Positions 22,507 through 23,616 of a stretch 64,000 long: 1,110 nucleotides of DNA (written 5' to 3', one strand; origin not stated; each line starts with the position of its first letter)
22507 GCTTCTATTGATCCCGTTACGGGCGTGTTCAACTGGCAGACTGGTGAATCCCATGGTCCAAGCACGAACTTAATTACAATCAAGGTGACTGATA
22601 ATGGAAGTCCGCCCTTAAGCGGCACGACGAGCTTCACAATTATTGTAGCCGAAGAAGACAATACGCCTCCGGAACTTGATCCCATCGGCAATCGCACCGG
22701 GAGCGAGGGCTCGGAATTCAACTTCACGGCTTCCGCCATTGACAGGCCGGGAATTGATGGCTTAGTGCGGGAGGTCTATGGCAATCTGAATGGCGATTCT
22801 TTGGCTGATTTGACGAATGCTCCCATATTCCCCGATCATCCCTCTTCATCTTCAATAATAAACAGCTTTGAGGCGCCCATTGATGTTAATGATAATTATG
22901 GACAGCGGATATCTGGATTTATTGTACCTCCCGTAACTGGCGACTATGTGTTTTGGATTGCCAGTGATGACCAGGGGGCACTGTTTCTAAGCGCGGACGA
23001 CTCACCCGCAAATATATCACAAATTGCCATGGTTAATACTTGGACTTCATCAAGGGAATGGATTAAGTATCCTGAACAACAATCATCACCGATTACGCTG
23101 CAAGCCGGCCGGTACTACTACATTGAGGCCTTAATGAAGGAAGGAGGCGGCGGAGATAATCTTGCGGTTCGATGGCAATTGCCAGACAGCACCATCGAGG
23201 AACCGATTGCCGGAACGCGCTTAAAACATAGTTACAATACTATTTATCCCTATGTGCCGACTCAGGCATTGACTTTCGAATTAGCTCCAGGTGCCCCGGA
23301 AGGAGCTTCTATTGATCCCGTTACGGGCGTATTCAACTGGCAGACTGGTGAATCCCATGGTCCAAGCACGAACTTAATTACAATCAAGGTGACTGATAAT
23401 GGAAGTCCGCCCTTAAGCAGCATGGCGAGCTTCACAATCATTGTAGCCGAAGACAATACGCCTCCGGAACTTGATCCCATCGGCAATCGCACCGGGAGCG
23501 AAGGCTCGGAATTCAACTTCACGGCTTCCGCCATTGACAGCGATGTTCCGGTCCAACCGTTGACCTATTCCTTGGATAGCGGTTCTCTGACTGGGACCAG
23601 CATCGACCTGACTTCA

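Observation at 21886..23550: PA14 domains nested inside cadherin-like domains, with the composite unit tandemly duplicated (2 x ~798 bp)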

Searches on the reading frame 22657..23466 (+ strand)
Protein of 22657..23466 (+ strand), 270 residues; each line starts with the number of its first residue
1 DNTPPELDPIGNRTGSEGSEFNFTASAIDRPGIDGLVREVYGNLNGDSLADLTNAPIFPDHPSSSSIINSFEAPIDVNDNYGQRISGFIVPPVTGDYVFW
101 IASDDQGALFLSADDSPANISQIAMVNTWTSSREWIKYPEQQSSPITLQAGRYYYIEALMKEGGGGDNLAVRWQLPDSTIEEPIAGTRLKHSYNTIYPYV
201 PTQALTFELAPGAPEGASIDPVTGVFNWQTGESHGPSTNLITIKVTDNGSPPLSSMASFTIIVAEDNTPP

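Call 9: search_protein_families(library=pfam, proteins=[window:22657-23454:+], max_evalue=1)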
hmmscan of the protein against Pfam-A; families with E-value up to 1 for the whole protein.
seq(266 aa): 6 families
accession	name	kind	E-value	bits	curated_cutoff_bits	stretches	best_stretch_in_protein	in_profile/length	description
PF07691.17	PA14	-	1.5e-10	41.5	24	1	74-184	39-144/147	PA14 domain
PF10528.15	GLEYA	-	8.1e-07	29.7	26.2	1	85-170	5-86/91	GLEYA domain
PF05345.18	He_PIG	-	6.4e-05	23.7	24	1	199-263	31-95/96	Putative Ig domain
PF18957.6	RibLong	-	0.0046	18.2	27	1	201-246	33-77/93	Long Rib domain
PF18911.6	PKD_4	-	0.0061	17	27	0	149-195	15-58/85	PKD domain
PF00801.26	PKD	-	0.084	13.3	23.5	1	144-194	7-54/80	PKD domain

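Call 10: find_homologous_proteins(query=window:22657-23454:+)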
Query seq(266 aa) (266 aa): 309 proteins with E <= 0.001 among 1091 candidates; the best 120 are listed.
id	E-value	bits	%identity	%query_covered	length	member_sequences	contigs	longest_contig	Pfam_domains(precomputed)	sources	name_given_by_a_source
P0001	4.0e-75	271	55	48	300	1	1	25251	PF07691.18,PF10528.15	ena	-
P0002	7.2e-69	250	43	65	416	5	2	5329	PF07610.18,PF07691.18,PF10528.15,PF27224.1,PF22544.3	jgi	jgi:hypothetical protein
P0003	9.4e-68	247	50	52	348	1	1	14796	PF07691.18,PF10528.15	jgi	jgi:hypothetical protein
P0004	1.5e-66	243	45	65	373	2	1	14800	PF07691.18,PF01833.31,PF10528.15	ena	-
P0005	9.0e-66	240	49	59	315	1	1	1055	PF07691.18,PF10528.15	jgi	jgi:hypothetical protein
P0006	2.5e-64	235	43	58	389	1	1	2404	PF07691.18,PF10528.15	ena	-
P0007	1.0e-60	224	48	31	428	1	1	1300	PF17963.8,PF18957.7,PF00028.24,PF17803.8,PF24908.1,PF05345.19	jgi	jgi:hypothetical protein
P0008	2.2e-60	222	64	58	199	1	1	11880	PF07691.18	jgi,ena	jgi:hypothetical protein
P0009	2.8e-60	222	62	59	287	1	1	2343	PF07691.18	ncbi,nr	ncbi:MAG TPA: PA14 domain-containing protein, partial [Verrucomicrobiae bacterium]|nr:PA14 domain-co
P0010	1.2e-59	220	62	60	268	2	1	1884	PF07691.18,PF10528.15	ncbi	ncbi:MAG: PA14 domain-containing protein, partial [Verrucomicrobiota bacterium]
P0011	2.7e-59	219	58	64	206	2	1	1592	PF07691.18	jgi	-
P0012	9.8e-59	217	62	59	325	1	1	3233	PF07691.18,PF13927.13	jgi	-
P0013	1.7e-58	216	62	59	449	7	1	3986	PF07691.18,PF13927.13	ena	-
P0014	2.0e-58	216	62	59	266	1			PF07691.18,PF13927.13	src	-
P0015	3.4e-58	215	51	76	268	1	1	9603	PF07691.18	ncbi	ncbi:MAG TPA: PA14 domain-containing protein, partial [Verrucomicrobiae bacterium]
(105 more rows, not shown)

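Call 21: search_protein_representatives(protein=window:22657-23454:+)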
Query: 266 residues. Proteins with E-value up to 0.001 (for the whole library): 14971; up to 1e-10: 9373; up to 1e-30: 3459. The best 150 are listed.
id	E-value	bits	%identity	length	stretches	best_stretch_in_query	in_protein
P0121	0.0e+00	1206.2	39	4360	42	186-263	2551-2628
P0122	0.0e+00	1117.1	43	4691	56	200-265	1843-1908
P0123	0.0e+00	1114.3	43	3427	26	2-264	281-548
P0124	5.3e-235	793.4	44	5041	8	36-210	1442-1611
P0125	1.7e-233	788.5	43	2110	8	35-177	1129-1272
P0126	4.1e-224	757.7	39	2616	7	34-187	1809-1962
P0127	4.6e-211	714.9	47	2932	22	171-265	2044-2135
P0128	3.0e-209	709.0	51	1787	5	32-190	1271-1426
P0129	1.8e-198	673.6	47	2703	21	196-265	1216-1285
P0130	2.0e-195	663.6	43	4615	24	186-265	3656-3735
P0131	9.4e-194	658.1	40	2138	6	32-182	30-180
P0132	2.0e-192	653.8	48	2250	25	200-264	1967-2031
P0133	1.6e-189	644.2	40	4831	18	32-243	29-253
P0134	1.7e-184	627.8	47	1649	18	198-265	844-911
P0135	4.1e-180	613.4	39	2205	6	24-189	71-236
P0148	2.7e-159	545.1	42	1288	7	10-263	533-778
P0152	2.4e-156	535.5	45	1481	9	3-189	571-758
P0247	7.1e-112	389.6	47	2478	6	18-190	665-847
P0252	3.2e-111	387.5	45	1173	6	2-265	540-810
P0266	2.1e-108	378.2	46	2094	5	36-187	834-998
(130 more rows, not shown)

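Call 39: find_related_loci(query=A2, collection=genome_contigs, flank=2000)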
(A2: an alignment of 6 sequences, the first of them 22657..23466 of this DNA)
Query A2 (270 aa) in genome_contigs; peptide patterns used: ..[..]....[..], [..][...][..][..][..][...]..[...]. (x = any residue, [..] = any of these).
598 stretches matched a pattern (row limit reached: there are more); 539 encode a relative of the query (tblastn E <= 1e-3); the best 80 are kept; 80 distinct loci.
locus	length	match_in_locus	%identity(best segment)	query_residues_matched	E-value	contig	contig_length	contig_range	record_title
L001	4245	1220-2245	46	2-270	2e-76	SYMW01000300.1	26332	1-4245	MAG: Verrucomicrobiales bacterium isolate F1-80-MAGs106 F1-80__c718518, whole genome shotgun sequence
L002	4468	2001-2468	70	35-190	1e-69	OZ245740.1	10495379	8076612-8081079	MAG: Limisphaerales bacterium isolate 18d4b110-818c-4cb3-93cd-e2494454740f genome assembly, chromosome: 1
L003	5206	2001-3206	50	34-250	2e-66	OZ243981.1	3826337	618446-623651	MAG: uncultured Pedosphaera sp. isolate 3c3bcd29-09cb-4248-805a-399234c8352e genome assembly, chromosome: 1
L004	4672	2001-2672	50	34-250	2e-66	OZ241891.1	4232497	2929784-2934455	MAG: Limisphaerales bacterium isolate 13428dcb-cd66-474c-a4e8-c35200876364 genome assembly, chromosome: 1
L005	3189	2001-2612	52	30-229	1e-65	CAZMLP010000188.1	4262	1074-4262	MAG TPA_asm: uncultured Verrucomicrobiota bacterium isolate binchicken_co84_3 genome assembly, contig: k141_1080281, who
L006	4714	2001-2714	50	34-268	3e-65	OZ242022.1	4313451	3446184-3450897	MAG: Limisphaerales bacterium isolate ef39fcb1-bf04-4775-9bfc-b1aaebe32656 genome assembly, chromosome: 1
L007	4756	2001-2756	46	35-270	1e-64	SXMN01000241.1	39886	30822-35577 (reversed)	MAG: Verrucomicrobiales bacterium isolate F1-120-MAGs170 F1-120__c569791, whole genome shotgun sequence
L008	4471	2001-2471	62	34-190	2e-64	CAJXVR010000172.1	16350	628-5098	MAG TPA_asm: uncultured Verrucomicrobia bacterium isolate SRR3933246_bin.8_MetaBAT_v2.12.1_MAG genome assembly, contig:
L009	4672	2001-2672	51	35-250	6e-64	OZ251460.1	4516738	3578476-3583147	MAG: Limisphaerales bacterium isolate 2f8dc77b-15da-45c1-ae04-c50d9079170f genome assembly, chromosome: 1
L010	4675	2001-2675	51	35-250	4e-63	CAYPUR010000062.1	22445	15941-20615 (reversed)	MAG TPA_asm: uncultured Verrucomicrobiota bacterium isolate SRP263991_co1_516 genome assembly, contig: NODE_3168_length_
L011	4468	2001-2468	61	35-190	5e-63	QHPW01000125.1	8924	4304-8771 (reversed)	MAG: Verrucomicrobia bacterium isolate AV2 14_0903_13_30cm_scaffold_953948_curated, whole genome shotgun sequence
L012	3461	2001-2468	62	34-189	5e-63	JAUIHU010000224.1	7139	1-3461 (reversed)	MAG: Verrucomicrobiia bacterium isolate Co_bin.228 NODE_59456_length_7139_cov_0.940958, whole genome shotgun sequence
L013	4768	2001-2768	45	34-270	1e-62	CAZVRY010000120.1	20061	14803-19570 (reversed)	MAG TPA_asm: uncultured Verrucomicrobiota bacterium isolate SRP323723_co1_127 genome assembly, contig: NODE_2183_length_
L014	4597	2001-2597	54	34-229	2e-62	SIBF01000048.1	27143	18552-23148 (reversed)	MAG: Pedosphaera sp. isolate Baikal-deep-G226 BACOMB-C8105, whole genome shotgun sequence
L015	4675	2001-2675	51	35-250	1e-62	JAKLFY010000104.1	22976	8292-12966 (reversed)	MAG: Verrucomicrobia bacterium isolate RA.bin27 RA.bin27_104, whole genome shotgun sequence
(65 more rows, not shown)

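Call 40: predict_structure(alignment_id=A1)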
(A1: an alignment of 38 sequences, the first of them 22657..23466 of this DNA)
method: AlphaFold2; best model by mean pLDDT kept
length: 270 residues; sequences in the alignment: 38
mean_pLDDT: 91.4   pTM: 0.70
mean pLDDT of the five models: 91.4, 91.1, 91.1, 90.5, 89.3
residues with pLDDT >= 90: 212; 70-90: 39; 50-70: 14; < 50: 5
segments of 3 or more residues with pLDDT < 50: 194-198
pLDDT, mean of each block of 10 residues (from residue 1): 81 95 83 88 95 96 95 90 96 98 96 93 96 95 98 95 88 98 94 54 87 97 96 92 94 95 83
secondary structure, 60 per line:
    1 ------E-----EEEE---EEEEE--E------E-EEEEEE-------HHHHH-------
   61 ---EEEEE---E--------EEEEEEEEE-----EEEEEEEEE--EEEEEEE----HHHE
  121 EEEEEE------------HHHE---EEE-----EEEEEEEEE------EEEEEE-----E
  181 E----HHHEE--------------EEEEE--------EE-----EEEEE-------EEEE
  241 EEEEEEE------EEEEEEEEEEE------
elements in order: E13-16 E20-24 E36-41 H49-53 E64-68 E81-89 E95-103 E106-112 E120-126 E146-148 E154-162 E169-174 E205-209 E225-229 E237-247 E254-264

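Call 43: search_solved_structures(query=window:22657-23466:+, max_evalue=0.01)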
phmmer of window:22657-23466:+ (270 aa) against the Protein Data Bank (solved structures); distinct sequences matched with E-value up to 0.01: 8.
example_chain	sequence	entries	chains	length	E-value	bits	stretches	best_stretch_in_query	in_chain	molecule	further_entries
6e6b_A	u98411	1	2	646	2.5e-06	30.4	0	235-267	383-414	Protocadherin gamma B4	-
6qdi_A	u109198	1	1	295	4.4e-05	26.3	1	74-177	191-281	PA14 domain-containing protein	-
5v5x_A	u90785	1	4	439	4.6e-05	26.2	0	238-267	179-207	MCG133388, isoform CRA_y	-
6vg1_A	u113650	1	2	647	0.00012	24.8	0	239-264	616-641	protocadherin protein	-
5szq_A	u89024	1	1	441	0.00034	23.4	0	218-269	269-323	Protocadherin gamma-A4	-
5szn_A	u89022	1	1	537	0.001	21.8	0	211-267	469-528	Protocadherin gamma A9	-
5szr_A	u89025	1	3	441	0.0019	20.9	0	217-267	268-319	Protein Pcdhgb2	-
6pgw_A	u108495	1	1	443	0.0022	20.7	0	241-270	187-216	Protocadherin-19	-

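Call 51: search_solved_structures(query=A1, max_evalue=0.001, show_alignments=4)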
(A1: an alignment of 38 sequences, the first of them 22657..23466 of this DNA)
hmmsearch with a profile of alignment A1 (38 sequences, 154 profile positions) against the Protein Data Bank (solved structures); distinct sequences matched with E-value up to 0.001: 1.
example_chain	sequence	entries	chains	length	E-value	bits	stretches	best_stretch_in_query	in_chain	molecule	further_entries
6qdi_A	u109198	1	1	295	1.5e-08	38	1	40-144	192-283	PA14 domain-containing protein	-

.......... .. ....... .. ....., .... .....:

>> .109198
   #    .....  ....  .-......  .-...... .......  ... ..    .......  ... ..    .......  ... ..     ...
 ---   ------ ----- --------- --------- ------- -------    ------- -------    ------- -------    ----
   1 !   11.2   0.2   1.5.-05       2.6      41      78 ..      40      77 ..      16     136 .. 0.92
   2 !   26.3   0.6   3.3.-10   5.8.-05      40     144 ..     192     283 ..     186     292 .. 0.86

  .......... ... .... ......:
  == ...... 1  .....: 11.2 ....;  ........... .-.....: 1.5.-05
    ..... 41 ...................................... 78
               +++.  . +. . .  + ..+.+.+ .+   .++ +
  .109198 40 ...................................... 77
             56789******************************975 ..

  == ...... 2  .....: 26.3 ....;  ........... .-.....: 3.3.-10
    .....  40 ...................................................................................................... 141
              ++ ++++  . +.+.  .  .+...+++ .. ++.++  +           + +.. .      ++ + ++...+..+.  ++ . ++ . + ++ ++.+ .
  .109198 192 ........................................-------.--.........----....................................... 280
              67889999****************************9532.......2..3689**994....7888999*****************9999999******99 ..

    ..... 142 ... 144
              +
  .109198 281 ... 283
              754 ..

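Call 68: find_homologous_proteins(query=A2, max_evalue=1e-40)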
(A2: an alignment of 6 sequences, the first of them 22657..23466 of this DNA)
Query A2 (6 sequences) (270 aa, profile of the alignment): 316 proteins with E <= 1e-40 among 7960 candidates; the best 120 are listed.
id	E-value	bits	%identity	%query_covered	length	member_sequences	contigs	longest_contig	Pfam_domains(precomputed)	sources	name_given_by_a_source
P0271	4.7e-97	343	56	26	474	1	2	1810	PF17963.8,PF18957.7,PF00028.24,PF17803.8,PF24908.1,PF05345.19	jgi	jgi:hypothetical protein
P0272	2.4e-96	340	46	63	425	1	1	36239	PF07691.18,PF10528.15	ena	-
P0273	1.2e-93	331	48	57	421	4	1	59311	PF07691.18,PF01833.31,PF10528.15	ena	-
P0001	5.9e-93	329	55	47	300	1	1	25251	PF07691.18,PF10528.15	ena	-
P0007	1.6e-91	325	56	24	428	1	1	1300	PF17963.8,PF18957.7,PF00028.24,PF17803.8,PF24908.1,PF05345.19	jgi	jgi:hypothetical protein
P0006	7.3e-85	303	43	57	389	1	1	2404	PF07691.18,PF10528.15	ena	-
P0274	2.7e-84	301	43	60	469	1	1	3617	PF07691.18,PF01833.31,PF10528.15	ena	-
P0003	1.2e-82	295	50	51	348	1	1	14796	PF07691.18,PF10528.15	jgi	jgi:hypothetical protein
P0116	4.8e-82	293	27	100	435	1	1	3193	PF07495.20,PF17892.8,PF00028.24,PF17803.8,PF08522.17,PF18911.7,PF21027.4,PF22352.3,PF17963.8,PF18957.7,PF24908.1,PF05345.19,PF16184.12,PF19077.7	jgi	jgi:hypothetical protein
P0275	1.2e-81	292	44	64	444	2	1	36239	PF07691.18,PF01833.31,PF10528.15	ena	-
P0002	1.8e-81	292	43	64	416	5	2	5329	PF07610.18,PF07691.18,PF10528.15,PF27224.1,PF22544.3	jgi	jgi:hypothetical protein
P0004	2.7e-81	291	45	64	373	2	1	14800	PF07691.18,PF01833.31,PF10528.15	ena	-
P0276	6.6e-79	283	49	56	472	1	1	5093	PF07495.20,PF07691.18,PF17957.8,PF10528.15,PF18962.8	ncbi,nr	ncbi:MAG TPA: PA14 domain-containing protein, partial [Flavitalea sp.]|nr:PA14 domain-containing pro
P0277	5.1e-74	267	49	30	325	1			PF17963.8,PF18957.7,PF00028.24,PF17803.8,PF24908.1,PF05345.19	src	-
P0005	8.3e-74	266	49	59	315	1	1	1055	PF07691.18,PF10528.15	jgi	jgi:hypothetical protein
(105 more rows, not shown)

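Call 70: list_cluster_members(proteins=[P0123, P0148, P0152, P0252, P0266, P0247])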
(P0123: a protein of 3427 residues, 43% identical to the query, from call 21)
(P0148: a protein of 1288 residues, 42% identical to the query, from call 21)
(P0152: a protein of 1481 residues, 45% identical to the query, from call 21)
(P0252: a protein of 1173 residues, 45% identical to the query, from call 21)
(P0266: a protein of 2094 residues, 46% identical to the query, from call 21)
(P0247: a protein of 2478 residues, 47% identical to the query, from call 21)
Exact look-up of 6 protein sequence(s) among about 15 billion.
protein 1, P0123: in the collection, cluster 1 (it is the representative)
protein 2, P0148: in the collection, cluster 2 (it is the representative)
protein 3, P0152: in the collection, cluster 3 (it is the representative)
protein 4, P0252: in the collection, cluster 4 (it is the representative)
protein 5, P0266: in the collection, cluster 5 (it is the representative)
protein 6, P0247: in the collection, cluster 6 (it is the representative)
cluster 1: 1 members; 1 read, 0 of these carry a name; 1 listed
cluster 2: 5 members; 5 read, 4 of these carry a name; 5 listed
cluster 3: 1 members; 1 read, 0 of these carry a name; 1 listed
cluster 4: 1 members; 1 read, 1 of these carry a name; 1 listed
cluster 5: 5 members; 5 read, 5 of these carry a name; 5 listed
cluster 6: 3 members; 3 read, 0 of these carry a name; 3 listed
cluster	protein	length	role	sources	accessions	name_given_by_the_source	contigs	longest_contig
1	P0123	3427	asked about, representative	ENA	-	-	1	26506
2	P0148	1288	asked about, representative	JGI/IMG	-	hypothetical protein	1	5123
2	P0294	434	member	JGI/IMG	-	hypothetical protein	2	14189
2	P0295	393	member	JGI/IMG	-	hypothetical protein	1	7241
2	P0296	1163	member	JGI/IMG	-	hypothetical protein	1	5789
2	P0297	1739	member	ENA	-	-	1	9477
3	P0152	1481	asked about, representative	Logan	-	-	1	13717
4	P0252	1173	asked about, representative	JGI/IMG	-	hypothetical protein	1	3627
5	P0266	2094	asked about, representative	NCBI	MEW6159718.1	MAG: PA14 domain-containing protein, partial [Verrucomicrobiota bacterium]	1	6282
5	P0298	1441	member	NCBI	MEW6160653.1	MAG: putative Ig domain-containing protein, partial [Verrucomicrobiota bacterium]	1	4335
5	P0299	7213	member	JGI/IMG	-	PKD repeat protein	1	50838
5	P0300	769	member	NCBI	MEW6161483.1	MAG: PKD domain-containing protein, partial [Verrucomicrobiota bacterium]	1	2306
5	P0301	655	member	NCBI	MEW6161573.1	MAG: putative Ig domain-containing protein, partial [Verrucomicrobiota bacterium]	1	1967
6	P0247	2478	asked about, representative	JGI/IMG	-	-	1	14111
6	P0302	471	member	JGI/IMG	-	-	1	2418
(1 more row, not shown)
